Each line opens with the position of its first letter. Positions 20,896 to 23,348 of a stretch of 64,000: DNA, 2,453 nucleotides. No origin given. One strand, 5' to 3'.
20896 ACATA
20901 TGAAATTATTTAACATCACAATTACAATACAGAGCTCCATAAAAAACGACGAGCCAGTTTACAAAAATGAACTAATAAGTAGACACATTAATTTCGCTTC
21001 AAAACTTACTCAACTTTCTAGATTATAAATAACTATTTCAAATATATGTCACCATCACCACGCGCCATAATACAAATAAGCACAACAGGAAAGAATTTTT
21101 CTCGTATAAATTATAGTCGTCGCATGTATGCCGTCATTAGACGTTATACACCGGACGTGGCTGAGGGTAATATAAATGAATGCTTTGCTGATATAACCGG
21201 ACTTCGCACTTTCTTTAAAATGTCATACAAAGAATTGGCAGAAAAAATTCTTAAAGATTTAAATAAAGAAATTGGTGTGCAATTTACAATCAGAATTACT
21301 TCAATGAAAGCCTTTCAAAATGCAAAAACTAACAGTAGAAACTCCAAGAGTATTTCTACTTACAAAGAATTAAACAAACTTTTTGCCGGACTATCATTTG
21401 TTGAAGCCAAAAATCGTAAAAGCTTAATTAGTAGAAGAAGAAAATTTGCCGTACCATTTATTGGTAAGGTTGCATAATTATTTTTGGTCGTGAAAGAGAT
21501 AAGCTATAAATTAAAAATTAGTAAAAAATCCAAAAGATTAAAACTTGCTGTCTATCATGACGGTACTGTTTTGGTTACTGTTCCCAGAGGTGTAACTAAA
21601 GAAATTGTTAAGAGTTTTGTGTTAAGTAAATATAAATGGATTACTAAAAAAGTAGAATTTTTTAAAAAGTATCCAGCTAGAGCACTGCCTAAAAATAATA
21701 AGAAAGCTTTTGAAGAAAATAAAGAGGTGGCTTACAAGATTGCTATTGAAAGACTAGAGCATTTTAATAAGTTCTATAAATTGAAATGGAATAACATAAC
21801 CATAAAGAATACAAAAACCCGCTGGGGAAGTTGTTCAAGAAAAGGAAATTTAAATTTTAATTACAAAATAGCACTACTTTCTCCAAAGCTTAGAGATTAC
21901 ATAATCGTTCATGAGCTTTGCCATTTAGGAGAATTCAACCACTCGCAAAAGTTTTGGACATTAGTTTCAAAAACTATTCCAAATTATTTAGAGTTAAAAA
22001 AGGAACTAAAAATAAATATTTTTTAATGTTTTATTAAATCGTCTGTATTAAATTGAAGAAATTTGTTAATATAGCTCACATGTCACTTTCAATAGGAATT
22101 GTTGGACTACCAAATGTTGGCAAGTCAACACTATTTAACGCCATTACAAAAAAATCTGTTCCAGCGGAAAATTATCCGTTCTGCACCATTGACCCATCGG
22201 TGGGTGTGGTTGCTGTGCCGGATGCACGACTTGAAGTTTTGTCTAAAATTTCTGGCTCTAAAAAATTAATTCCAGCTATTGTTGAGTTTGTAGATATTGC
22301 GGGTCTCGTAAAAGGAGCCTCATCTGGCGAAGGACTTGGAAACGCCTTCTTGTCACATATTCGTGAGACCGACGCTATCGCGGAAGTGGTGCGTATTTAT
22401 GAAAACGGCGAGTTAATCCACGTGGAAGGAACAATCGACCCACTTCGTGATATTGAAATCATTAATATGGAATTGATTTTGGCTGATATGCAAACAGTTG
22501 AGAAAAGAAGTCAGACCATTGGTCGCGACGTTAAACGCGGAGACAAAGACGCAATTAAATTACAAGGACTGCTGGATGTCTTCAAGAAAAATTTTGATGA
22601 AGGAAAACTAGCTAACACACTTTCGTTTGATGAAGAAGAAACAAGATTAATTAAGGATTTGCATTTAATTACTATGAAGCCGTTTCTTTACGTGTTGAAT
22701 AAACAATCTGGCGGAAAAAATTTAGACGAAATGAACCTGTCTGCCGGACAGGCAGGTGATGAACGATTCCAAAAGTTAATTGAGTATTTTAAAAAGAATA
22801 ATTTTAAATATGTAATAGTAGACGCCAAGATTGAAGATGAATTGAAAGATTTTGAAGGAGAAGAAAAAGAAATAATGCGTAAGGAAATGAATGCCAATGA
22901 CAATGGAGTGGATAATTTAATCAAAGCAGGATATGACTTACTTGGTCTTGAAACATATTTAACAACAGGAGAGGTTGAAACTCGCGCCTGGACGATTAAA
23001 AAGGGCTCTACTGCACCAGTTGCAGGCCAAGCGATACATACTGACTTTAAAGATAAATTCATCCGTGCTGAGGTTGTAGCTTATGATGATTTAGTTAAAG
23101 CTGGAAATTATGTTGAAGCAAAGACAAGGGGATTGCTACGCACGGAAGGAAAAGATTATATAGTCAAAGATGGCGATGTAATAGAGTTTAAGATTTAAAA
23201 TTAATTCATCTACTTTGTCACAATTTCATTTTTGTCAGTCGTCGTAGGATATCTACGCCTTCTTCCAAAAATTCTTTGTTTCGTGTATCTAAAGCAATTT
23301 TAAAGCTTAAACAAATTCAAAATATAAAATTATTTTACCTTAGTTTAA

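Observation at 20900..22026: Decayed Y-family polymerase remnant plus a DUF45 metalloprotease immediately downstream of lexA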

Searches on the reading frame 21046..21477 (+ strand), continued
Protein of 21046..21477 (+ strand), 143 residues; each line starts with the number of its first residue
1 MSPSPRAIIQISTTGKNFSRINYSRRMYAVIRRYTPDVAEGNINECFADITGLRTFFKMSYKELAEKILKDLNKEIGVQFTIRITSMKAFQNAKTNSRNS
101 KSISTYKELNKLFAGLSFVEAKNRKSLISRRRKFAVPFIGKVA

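Call 83: find_encoding_contigs(protein=P0309, flank=2500, max_places=1)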
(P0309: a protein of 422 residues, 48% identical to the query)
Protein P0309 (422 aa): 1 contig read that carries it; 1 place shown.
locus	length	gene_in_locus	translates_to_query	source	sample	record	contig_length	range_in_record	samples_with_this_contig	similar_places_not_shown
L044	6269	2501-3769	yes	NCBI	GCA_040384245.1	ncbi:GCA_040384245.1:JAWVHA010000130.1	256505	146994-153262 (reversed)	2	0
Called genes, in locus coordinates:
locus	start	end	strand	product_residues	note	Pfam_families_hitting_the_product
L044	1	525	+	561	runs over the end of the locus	PF01522:Polysacc_deac_1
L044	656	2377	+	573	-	PF01522:Polysacc_deac_1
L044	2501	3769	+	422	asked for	PF00817:IMS, PF11799:IMS_C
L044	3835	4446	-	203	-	PF00117:GATase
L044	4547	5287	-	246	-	PF02882:THF_DHG_CYH_C (weak), PF23441:SDR (weak), PF00106:adh_short, PF08659:KR, PF13561:adh_short_C2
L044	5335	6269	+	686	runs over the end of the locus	-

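Call 84: find_encoding_contigs(protein=P0407, flank=2500, max_places=1)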
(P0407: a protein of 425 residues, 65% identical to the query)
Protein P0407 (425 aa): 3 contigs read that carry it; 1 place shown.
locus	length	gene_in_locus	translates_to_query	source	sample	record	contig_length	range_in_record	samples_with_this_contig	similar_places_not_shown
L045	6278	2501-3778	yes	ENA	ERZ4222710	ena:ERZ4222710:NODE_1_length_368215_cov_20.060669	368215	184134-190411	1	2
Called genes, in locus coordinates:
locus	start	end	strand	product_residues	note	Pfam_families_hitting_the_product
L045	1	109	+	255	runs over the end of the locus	PF01209:Ubie_methyltran, PF08003:Methyltransf_9 (weak), PF13489:Methyltransf_23 (weak), PF13847:Methyltransf_31, PF08241:Methyltransf_11, PF08242:Methyltransf_12, PF13649:Methyltransf_25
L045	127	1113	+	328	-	PF01636:APH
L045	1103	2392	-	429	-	PF00239:Resolvase, PF07508:Recombinase, PF13408:Zn_ribbon_recom (weak)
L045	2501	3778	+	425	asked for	PF00817:IMS, PF11798:IMS_HHH (weak), PF11799:IMS_C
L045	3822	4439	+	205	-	PF00300:His_Phos_1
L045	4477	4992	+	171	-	PF05675:DUF817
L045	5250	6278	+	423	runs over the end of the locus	-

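Call 85: find_encoding_contigs(protein=P0440, flank=2500, max_places=1)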
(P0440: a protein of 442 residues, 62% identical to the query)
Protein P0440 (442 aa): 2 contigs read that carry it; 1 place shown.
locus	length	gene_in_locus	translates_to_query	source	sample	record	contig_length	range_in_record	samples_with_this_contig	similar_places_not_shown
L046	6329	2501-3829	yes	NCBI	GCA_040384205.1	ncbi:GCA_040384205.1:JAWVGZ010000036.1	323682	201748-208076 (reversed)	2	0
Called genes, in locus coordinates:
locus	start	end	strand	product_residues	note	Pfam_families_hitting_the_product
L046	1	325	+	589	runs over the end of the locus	PF00664:ABC_membrane, PF00005:ABC_tran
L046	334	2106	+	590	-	PF00664:ABC_membrane, PF02463:SMC_N (weak), PF00005:ABC_tran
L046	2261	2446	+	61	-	PF20106:DUF6496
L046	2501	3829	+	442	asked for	PF00817:IMS, PF11799:IMS_C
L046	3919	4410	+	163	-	PF13238:AAA_18 (faint)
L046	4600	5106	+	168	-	-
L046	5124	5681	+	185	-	PF10648:Gmad2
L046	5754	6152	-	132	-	-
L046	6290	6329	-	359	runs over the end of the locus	PF00188:CAP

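Call 88: search_solved_structures(query=A1, max_evalue=0.01)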
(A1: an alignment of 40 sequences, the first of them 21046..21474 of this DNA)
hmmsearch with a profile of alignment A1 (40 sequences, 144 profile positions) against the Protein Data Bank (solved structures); distinct sequences matched with E-value up to 0.01: 0.

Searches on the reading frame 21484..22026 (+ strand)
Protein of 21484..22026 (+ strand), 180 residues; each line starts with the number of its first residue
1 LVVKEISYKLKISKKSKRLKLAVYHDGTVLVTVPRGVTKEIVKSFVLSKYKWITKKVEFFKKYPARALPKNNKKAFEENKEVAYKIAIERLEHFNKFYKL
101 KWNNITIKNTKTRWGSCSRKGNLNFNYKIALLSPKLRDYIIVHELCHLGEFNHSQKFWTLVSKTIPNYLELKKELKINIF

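Call 3: search_protein_families(library=pfam, proteins=[window:21484-22026:+], max_evalue=1)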
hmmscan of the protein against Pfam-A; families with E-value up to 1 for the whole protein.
window:21484-22026:+ (180 aa): 3 families
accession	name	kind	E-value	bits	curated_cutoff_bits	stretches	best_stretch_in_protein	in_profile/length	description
PF01863.23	YgjP-like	-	3e-43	148.7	26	2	73-176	101-205/207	YgjP-like, metallopeptidase domain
PF08325.16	WLM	-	0.0076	16.8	26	1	141-171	87-117/190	WLM domain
PF10263.15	SprT-like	-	0.053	13.8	25.6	1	94-149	13-73/108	SprT-like family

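Call 4: search_protein_families(library=ncbifam, proteins=[window:21484-22026:+], max_evalue=1)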
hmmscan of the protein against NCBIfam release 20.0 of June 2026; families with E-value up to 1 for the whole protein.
window:21484-22026:+ (180 aa): 0 families

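Call 87: search_solved_structures(query=window:21490-22023:+, max_evalue=1)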
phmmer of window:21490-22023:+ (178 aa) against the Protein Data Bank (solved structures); distinct sequences matched with E-value up to 1: 1.
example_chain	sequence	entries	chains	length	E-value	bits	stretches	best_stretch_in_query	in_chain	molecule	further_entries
4jiu_A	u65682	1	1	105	0.015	18.5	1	119-172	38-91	Proabylysin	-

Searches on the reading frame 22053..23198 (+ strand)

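Call 3: search_protein_families(library=pfam, proteins=[window:22053-23198:+], max_evalue=1)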
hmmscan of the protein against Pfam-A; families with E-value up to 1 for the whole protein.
window:22053-23198:+ (381 aa): 8 families
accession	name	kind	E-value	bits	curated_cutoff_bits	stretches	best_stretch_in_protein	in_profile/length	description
PF06071.19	YchF-GTPase_C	-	2.4e-32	111.3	27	1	299-381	1-83/84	Protein of unknown function (DUF933)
PF01926.29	MMR_HSR1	-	1.8e-21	76.8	21.9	1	14-116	2-85/113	50S ribosome-binding GTPase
PF02421.24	FeoB_N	-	1.1e-07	31.9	27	1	14-62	3-51/156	Ferrous iron transport protein B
PF02824.27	TGS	-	0.01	16.3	22.2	1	315-379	13-58/60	TGS domain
PF08477.19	Roc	-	0.029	15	27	0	14-41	2-29/119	Ras of Complex, Roc, domain of DAPkinase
PF03308.22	MeaB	-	0.035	13.6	23.1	1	5-36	27-58/273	Methylmalonyl Co-A mutase-associated GTPase MeaB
PF00005.33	ABC_tran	-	0.1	13.7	25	1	14-39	14-39/137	ABC transporter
PF00350.29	Dynamin_N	-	0.14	12.6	27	0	14-40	1-27/168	Dynamin family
